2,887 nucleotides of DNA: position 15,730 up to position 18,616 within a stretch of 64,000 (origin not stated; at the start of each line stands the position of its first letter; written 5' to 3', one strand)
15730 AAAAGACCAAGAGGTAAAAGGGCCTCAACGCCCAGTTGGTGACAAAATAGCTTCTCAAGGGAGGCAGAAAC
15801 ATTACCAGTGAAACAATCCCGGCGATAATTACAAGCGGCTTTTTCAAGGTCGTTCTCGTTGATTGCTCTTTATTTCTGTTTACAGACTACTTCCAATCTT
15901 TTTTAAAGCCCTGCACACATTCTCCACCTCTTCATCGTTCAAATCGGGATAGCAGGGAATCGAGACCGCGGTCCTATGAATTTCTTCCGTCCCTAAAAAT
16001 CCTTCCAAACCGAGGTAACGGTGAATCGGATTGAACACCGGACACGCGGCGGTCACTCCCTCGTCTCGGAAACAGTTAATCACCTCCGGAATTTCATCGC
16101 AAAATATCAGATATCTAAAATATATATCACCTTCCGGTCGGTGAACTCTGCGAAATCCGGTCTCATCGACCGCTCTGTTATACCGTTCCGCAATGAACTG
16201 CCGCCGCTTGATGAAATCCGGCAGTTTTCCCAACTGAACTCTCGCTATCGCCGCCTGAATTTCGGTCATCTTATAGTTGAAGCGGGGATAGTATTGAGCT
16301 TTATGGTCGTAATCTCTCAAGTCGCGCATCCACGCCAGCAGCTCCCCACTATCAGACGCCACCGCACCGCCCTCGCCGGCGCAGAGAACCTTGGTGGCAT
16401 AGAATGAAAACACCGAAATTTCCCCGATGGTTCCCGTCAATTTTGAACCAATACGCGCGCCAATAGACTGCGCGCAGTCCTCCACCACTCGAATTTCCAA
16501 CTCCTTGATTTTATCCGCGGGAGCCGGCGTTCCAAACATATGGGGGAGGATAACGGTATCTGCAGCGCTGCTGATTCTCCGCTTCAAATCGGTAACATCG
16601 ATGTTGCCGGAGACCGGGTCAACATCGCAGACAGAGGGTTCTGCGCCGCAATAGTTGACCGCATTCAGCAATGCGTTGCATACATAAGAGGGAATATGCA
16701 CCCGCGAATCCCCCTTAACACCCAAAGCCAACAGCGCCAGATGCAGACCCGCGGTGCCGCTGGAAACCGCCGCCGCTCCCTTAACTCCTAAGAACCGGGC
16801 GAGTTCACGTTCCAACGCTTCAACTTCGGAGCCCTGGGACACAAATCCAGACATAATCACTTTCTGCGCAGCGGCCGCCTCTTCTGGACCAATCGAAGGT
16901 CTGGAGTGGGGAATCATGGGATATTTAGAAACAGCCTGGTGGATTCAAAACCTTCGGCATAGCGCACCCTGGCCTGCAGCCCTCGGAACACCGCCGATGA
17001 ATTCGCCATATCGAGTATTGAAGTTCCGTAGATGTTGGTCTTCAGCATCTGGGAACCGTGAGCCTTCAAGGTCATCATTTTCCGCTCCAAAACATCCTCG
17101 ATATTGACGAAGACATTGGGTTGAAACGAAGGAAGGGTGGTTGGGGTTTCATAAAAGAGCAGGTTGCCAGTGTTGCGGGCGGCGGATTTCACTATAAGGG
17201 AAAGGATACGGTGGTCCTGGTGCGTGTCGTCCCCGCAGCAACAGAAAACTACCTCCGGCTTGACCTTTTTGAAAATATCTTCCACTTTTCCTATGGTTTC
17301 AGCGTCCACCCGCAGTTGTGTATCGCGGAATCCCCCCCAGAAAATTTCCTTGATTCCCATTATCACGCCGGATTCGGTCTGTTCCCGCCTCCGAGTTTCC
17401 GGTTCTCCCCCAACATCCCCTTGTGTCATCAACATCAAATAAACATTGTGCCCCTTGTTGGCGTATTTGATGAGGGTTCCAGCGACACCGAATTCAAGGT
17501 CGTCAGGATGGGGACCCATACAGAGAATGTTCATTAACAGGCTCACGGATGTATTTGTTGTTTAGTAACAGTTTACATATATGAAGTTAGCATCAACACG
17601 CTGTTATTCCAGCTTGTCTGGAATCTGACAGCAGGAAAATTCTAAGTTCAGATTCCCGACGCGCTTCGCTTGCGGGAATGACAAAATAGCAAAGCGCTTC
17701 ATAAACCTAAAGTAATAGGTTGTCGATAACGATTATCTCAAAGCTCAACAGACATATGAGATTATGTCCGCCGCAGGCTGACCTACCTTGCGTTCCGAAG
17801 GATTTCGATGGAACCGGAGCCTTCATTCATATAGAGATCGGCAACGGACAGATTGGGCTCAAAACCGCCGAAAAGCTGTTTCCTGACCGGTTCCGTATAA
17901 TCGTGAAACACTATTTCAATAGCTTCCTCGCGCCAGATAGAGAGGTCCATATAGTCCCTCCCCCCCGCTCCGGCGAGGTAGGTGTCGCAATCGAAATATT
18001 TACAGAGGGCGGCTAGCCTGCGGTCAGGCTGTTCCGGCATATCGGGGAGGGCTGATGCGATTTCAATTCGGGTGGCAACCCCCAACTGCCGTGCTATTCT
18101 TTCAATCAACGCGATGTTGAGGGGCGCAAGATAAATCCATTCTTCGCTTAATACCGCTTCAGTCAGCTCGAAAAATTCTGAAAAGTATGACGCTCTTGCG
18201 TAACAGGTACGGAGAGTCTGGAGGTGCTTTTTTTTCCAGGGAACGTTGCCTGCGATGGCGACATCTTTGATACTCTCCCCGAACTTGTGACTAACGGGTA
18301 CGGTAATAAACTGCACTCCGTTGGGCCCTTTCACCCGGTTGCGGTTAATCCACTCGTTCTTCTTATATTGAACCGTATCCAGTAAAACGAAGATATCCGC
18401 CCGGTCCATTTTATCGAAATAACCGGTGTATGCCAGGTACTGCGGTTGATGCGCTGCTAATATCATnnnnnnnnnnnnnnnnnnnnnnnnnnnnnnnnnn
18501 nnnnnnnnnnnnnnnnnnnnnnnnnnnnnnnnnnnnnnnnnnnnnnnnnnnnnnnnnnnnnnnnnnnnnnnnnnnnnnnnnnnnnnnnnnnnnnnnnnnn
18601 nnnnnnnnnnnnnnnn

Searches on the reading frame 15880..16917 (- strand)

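Call 33: search_protein_families(library=pfam, proteins=[window:15880-16917:-], max_evalue=1e-10)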
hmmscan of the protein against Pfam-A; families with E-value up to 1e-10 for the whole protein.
window:15880-16917:- (345 aa): 1 family
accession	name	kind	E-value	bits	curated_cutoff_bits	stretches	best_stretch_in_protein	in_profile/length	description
PF01041.23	DegT_DnrJ_EryC1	-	2e-74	251.4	19.8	1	8-338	2-359/360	DegT/DnrJ/EryC1/StrS aminotransferase family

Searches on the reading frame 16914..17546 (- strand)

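Call 61: search_protein_families(library=pfam, proteins=[window:16914-17546:-], max_evalue=0.001)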
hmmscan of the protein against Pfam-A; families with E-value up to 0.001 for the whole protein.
window:16914-17546:- (210 aa): 1 family
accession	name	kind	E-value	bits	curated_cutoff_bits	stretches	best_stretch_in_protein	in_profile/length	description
PF02585.22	PIG-L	-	6.2e-23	82.2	28.2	1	8-122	1-128/129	GlcNAc-PI de-N-acetylase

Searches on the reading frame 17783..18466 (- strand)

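Call 61: search_protein_families(library=pfam, proteins=[window:17783-18466:-], max_evalue=0.001)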
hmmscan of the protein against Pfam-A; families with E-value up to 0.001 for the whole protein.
window:17783-18466:- (227 aa): 1 family
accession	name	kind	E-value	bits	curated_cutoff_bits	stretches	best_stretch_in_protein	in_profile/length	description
PF08889.16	WbqC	-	4.3e-66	223.3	21.3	1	7-220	1-216/218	WbqC-like protein family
